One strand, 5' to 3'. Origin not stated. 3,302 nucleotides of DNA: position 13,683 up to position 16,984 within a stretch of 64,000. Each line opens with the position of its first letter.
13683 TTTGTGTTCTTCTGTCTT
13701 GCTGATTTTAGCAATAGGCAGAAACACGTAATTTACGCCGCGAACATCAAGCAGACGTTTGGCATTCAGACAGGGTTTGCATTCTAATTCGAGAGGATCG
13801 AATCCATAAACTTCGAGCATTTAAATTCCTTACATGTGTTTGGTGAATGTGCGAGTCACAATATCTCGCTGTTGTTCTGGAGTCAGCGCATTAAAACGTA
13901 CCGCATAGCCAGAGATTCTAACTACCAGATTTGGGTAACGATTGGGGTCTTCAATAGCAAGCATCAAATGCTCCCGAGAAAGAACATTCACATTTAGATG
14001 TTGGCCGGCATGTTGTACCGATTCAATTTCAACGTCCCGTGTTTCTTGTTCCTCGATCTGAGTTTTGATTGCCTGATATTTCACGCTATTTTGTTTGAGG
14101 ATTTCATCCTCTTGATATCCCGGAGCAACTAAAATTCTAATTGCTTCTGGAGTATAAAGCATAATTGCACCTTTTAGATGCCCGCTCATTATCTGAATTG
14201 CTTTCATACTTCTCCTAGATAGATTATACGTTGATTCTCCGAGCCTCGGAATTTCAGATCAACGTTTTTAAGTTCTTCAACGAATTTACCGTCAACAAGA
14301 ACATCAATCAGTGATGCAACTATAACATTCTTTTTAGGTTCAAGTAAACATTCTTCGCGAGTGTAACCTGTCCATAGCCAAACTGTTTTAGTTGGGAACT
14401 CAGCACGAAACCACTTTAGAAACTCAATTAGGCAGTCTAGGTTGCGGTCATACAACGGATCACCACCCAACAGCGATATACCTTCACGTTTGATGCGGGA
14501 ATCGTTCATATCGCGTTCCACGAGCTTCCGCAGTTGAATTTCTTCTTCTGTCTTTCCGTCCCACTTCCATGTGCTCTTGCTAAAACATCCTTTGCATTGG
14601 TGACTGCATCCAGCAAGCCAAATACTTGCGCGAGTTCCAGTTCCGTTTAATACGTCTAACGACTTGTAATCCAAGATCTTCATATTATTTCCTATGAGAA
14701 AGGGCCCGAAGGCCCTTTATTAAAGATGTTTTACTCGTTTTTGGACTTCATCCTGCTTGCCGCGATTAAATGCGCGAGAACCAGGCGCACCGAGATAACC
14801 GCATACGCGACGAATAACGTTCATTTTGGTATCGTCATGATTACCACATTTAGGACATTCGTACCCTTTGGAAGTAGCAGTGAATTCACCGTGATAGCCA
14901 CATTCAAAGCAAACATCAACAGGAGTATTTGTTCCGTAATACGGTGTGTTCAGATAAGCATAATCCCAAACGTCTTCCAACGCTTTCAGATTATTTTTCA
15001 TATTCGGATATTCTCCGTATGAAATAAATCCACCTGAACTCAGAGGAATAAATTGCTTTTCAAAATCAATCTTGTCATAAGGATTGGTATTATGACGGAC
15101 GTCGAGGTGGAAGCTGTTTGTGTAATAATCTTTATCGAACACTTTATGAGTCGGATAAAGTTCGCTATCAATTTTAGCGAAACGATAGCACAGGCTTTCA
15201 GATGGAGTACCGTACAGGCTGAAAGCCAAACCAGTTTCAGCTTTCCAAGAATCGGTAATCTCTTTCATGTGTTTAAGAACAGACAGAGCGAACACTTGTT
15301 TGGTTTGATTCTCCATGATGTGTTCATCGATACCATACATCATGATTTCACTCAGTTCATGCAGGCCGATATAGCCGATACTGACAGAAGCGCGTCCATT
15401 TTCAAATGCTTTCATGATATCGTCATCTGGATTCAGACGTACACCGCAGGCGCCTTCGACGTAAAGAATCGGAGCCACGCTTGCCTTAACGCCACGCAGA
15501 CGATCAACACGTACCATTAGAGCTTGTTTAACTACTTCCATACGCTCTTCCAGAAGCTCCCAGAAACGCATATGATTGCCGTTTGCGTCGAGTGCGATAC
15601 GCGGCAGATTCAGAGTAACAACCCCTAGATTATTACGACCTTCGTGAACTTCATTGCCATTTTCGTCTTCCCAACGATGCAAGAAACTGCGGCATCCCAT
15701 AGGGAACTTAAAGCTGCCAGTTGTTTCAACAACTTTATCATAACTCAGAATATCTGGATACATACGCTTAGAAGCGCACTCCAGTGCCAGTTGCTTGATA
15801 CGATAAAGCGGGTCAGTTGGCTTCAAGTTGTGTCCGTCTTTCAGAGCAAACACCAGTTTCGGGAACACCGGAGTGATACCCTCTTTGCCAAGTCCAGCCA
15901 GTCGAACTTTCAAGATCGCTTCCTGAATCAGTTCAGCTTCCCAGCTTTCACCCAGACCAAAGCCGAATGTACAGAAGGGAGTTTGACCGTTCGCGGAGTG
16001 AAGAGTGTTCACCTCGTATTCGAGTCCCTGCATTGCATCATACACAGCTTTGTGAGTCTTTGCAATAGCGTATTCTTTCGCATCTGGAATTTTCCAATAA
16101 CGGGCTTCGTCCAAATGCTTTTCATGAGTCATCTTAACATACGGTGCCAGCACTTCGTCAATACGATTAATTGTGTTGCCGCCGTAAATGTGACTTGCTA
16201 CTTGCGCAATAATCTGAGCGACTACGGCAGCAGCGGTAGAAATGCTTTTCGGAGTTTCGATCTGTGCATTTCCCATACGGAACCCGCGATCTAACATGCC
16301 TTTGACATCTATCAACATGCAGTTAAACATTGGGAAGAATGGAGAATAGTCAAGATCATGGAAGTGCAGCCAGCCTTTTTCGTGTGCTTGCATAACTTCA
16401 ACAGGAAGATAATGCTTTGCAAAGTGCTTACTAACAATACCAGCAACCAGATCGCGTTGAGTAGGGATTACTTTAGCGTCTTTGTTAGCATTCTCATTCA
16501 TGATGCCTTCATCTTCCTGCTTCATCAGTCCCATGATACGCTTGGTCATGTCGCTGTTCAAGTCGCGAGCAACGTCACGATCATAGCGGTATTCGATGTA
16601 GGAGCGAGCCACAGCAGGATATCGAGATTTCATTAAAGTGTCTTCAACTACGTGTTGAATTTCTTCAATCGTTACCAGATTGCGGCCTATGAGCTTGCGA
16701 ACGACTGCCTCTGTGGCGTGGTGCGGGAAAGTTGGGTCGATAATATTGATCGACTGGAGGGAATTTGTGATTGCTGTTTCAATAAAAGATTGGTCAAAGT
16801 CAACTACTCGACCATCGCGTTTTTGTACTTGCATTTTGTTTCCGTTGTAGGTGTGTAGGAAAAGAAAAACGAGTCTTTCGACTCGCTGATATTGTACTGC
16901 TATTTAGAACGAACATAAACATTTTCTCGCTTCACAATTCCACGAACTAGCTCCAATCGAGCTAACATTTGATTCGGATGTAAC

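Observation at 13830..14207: Phage-encoded GrcA/YfiD-like autonomous glycyl-radical domain translationally coupled to nrdG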

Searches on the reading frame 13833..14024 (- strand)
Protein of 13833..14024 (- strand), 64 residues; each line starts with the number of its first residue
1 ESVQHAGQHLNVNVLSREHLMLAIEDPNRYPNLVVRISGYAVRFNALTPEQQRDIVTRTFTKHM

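Call 26: find_homologous_proteins(query=window:13833-14024:-, max_evalue=0.00001)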
Query seq(64 aa) (64 aa): 18 proteins with E <= 0.00001 among 18 candidates.
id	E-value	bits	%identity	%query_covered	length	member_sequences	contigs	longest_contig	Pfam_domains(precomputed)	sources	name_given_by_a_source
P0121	1.1e-20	90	70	94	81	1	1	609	PF01228.27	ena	-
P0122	1.7e-20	89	69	100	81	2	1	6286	PF01228.27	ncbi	ncbi:MAG: glycine radical domain-containing protein, partial [Aeromonas sp.]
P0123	2.2e-20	89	70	89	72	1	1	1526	PF01228.27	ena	-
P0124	3.0e-20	88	71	92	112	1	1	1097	PF01228.27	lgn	-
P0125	3.9e-20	88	67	94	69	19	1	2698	PF01228.27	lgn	-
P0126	6.8e-20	87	67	100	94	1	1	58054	PF01228.27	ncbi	ncbi:UNVERIFIED_CONTAM: hypothetical protein K2H54_000292 [Gekko kuhli]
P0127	4.9e-19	85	67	94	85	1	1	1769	PF01228.27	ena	-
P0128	8.4e-18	81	66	92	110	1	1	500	PF01228.27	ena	-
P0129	1.6e-17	80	63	94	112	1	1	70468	PF01228.27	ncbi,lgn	-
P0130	5.4e-17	78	63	94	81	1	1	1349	PF01228.27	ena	-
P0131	8.3e-17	78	70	88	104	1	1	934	PF01228.27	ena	-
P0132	6.9e-16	75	62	91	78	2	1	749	PF01228.27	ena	-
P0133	3.4e-15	73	74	83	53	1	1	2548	PF01228.27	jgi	jgi:pyruvate-formate lyase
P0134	4.6e-13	66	74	66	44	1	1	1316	PF01228.27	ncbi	ncbi:MAG: glycine radical domain-containing protein, partial [Aeromonas sp.]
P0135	6.9e-13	65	73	64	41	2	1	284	PF01228.27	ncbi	ncbi:glycine radical domain-containing protein, partial [Klebsiella quasivariicola]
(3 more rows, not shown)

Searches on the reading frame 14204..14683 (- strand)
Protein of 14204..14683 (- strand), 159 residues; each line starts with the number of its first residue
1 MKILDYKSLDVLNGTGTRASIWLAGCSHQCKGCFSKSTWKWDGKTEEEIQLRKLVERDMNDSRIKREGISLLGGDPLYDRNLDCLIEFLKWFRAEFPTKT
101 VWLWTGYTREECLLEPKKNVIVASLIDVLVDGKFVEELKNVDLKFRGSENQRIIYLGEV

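Call 3: search_protein_families(library=pfam, proteins=[window:14204-14683:-], max_evalue=0.01)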
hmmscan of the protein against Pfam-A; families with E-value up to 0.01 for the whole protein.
window:14204-14683:- (159 aa): 2 families
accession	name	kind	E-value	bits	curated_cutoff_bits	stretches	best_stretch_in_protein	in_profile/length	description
PF13353.11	Fer4_12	-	2.1e-41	141.8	22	1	12-154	1-137/137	4Fe-4S single cluster domain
PF04055.27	Radical_SAM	-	0.00013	22.6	29.5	1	24-93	5-73/166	Radical SAM superfamily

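Call 4: search_protein_families(library=ncbifam, proteins=[window:14204-14683:-], max_evalue=0.01)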
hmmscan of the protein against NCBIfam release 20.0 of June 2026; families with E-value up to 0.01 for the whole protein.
window:14204-14683:- (159 aa): 13 families
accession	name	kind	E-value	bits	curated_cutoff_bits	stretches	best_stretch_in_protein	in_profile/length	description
TIGR02491.1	NrdG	equivalog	1.2e-61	207.2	126.1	1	2-156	1-153/154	anaerobic ribonucleoside-triphosphate reductase activating protein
NF008335.0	PRK11121.1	equivalog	1.9e-48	164.1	199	1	1-155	1-152/154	anaerobic ribonucleoside-triphosphate reductase-activating protein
TIGR02826.1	RNR_activ_nrdG3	equivalog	9e-13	48.3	151.7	1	20-154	19-136/148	anaerobic ribonucleoside-triphosphate reductase activating protein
TIGR02493.1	PFLA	equivalog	5.2e-07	29.3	231.75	1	6-95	5-93/235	pyruvate formate-lyase-activating protein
NF033717.2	HPDL_rSAM_activ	equivalog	4.6e-06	26.1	420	1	2-40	5-43/311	4-hydroxyphenylacetate decarboxylase activase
NF033719.1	ind_deCO2_activ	equivalog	5.9e-06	25.8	425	0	33-96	99-158/302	indoleacetate decarboxylase activase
TIGR02495.1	NrdG2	equivalog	7e-05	22.2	131.15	1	7-87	6-84/193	anaerobic ribonucleoside-triphosphate reductase activating protein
NF008356.0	PRK11145.1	equivalog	0.0002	20.7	375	1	3-56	7-58/246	pyruvate formate lyase 1-activating protein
TIGR03365.1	Bsubt_queE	equivalog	0.00068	19.2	206.1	1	23-91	29-98/238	7-carboxy-7-deazaguanine synthase QueE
TIGR03963.1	rSAM_QueE_Clost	equivalog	0.0011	18.6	260.1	1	20-89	23-88/219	putative 7-carboxy-7-deazaguanine synthase QueE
TIGR04041.1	activase_YjjW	hypoth_equivalog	0.0013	18.2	250.2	1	10-40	11-41/276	YjjW family glycine radical enzyme activase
TIGR02494.1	PFLE_PFLC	subfamily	0.0019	17.5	174.35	0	9-35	7-33/293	glycyl-radical enzyme activating protein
NF043069.1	T4HPD_activ_SAM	equivalog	0.0049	16.3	425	0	3-36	4-37/299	trans-4-hydroxy-L-proline dehydratase activase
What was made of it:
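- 14204..14683 (-): nrdG: radical-SAM activase of the class III RNR. TIGR02491 at 207.2 bits, cutoff 126 (call 4).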

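Call 70: search_dna_similar(query=window:14204-14683:-, collection=phages, mode=protein, max_rows=5)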
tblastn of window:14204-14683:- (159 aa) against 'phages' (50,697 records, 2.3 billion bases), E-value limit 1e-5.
Records with a match: 2256; places in all: 2259; records where one place covers at least 80% of the query: 2234.
Best place of each record, by identity: >=99% 2; 90-95% 1; 80-90% 7; 60-80% 4; <60% 2242.
By first word of the organism name: Escherichia 927; Vibrio 293; Klebsiella 265; Salmonella 126; Shigella 107; Enterobacteria 57; Aeromonas 53; Enterobacter 47; Enterococcus 39; Citrobacter 37; and 40 more.
By host as written in the record: - 374; Escherichia coli 355; Klebsiella pneumoniae 84; Escherichia coli K-12 MG1655 57; Escherichia coli O157:H7 45; Vibrio harveyi BAA-1116 36; Escherichia coli K-12 33; Clostridium sporogenes ATCC-15579 30; and 486 more.
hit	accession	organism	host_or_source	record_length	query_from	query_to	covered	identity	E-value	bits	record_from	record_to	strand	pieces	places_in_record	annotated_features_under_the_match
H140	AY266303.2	Aeromonas phage Aeh1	Aeromonas hydrophila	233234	1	159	100%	100.0%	2e-101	323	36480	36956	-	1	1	nrdG: NrdG anaerobic NTP reductase small subunit | vs.6: Vs.6 conserved hypothetical protein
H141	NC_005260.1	Aeromonas phage Aeh1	Aeromonas hydrophila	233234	1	159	100%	100.0%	2e-101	323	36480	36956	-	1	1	nrdG: anaerobic ribonucleotide reductase small subunit | vs.6: Vs.6 conserved hypothetical protein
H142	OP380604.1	Aeromonas phage avDM12-TAAL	Aeromonas hydrophila BIOTECH 10089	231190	1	156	98%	91.7%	3e-92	297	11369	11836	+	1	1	hypothetical protein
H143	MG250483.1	Aeromonas phage Ah1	Aeromonas hydrophila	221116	1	158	99%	89.9%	4e-91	294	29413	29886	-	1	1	nrdG: anaerobic NTP reductase small subunit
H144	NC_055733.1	Aeromonas phage Ah1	Aeromonas hydrophila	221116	1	158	99%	89.9%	4e-91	294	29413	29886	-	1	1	nrdG: anaerobic ribonucleotide reductase small subunit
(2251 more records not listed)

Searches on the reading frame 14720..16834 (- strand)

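Call 3: search_protein_families(library=pfam, proteins=[window:14720-16834:-], max_evalue=0.01)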
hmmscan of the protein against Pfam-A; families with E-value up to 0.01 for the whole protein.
window:14720-16834:- (704 aa): 4 families
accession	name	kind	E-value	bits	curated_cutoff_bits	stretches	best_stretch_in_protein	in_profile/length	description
PF13597.11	NRDD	-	8.3e-187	622.7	26.2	1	114-703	1-562/562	Anaerobic ribonucleoside-triphosphate reductase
PF01228.26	Gly_radical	-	4.8e-30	104.7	22.2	1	580-684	2-105/106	Glycine radical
PF03477.21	ATP-cone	-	4.9e-22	78.7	25.8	1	1-87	1-87/88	ATP cone domain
PF23783.1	Zn_ribbon_TiaS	-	0.00024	21.2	27.3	1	641-673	3-35/41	TiaS C-terminal zinc ribbon domain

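Call 4: search_protein_families(library=ncbifam, proteins=[window:14720-16834:-], max_evalue=0.01)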
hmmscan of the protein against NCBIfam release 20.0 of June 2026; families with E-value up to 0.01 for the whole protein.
window:14720-16834:- (704 aa): 13 families
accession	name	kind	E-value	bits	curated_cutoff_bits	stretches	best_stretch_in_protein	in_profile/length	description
NF006732.0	PRK09263.1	equivalog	0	1058.9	657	1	1-704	3-706/712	anaerobic ribonucleoside-triphosphate reductase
TIGR02487.1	NrdD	equivalog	8.9e-186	618.8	326.35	1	113-703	1-581/581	anaerobic ribonucleoside-triphosphate reductase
NF005497.0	PRK07111.1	equivalog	5.5e-141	471.4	764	2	252-703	296-743/746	anaerobic ribonucleoside triphosphate reductase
NF011292.0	PRK14704.1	equivalog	1.3e-96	324.5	736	1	94-703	9-617/618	anaerobic ribonucleoside triphosphate reductase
NF006126.0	PRK08270.1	equivalog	3e-60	204.2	548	2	402-702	403-680/684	ribonucleoside triphosphate reductase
NF006358.0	PRK08579.1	equivalog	2.1e-27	95.6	585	2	403-701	335-620/624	anaerobic ribonucleoside triphosphate reductase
NF006127.0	PRK08271.1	equivalog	4.2e-26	91.6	545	1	404-701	356-625/631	anaerobic ribonucleoside-triphosphate reductase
TIGR02827.1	RNR_anaer_Bdell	equivalog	5e-19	68.2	568.3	1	403-700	326-594/596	anaerobic ribonucleoside-triphosphate reductase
NF005010.0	PRK06406.1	subfamily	3.2e-13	48.8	1125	1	2-92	6-101/771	vitamin B12-dependent ribonucleotide reductase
NF009028.0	PRK12364.1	equivalog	1.1e-10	40.2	1377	1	1-100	1-105/842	ribonucleoside-diphosphate reductase subunit alpha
NF006207.0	PRK08332.1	equivalog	3.7e-08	31.1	2400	1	2-91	5-97/1684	vitamin B12-dependent ribonucleotide reductase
NF005544.0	PRK07207.1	equivalog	1.1e-07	30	965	1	2-111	35-157/965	ribonucleoside-diphosphate reductase subunit alpha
NF009029.0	PRK12365.1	equivalog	3.9e-05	21.8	1350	1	37-94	58-115/1046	ribonucleoside-diphosphate reductase subunit alpha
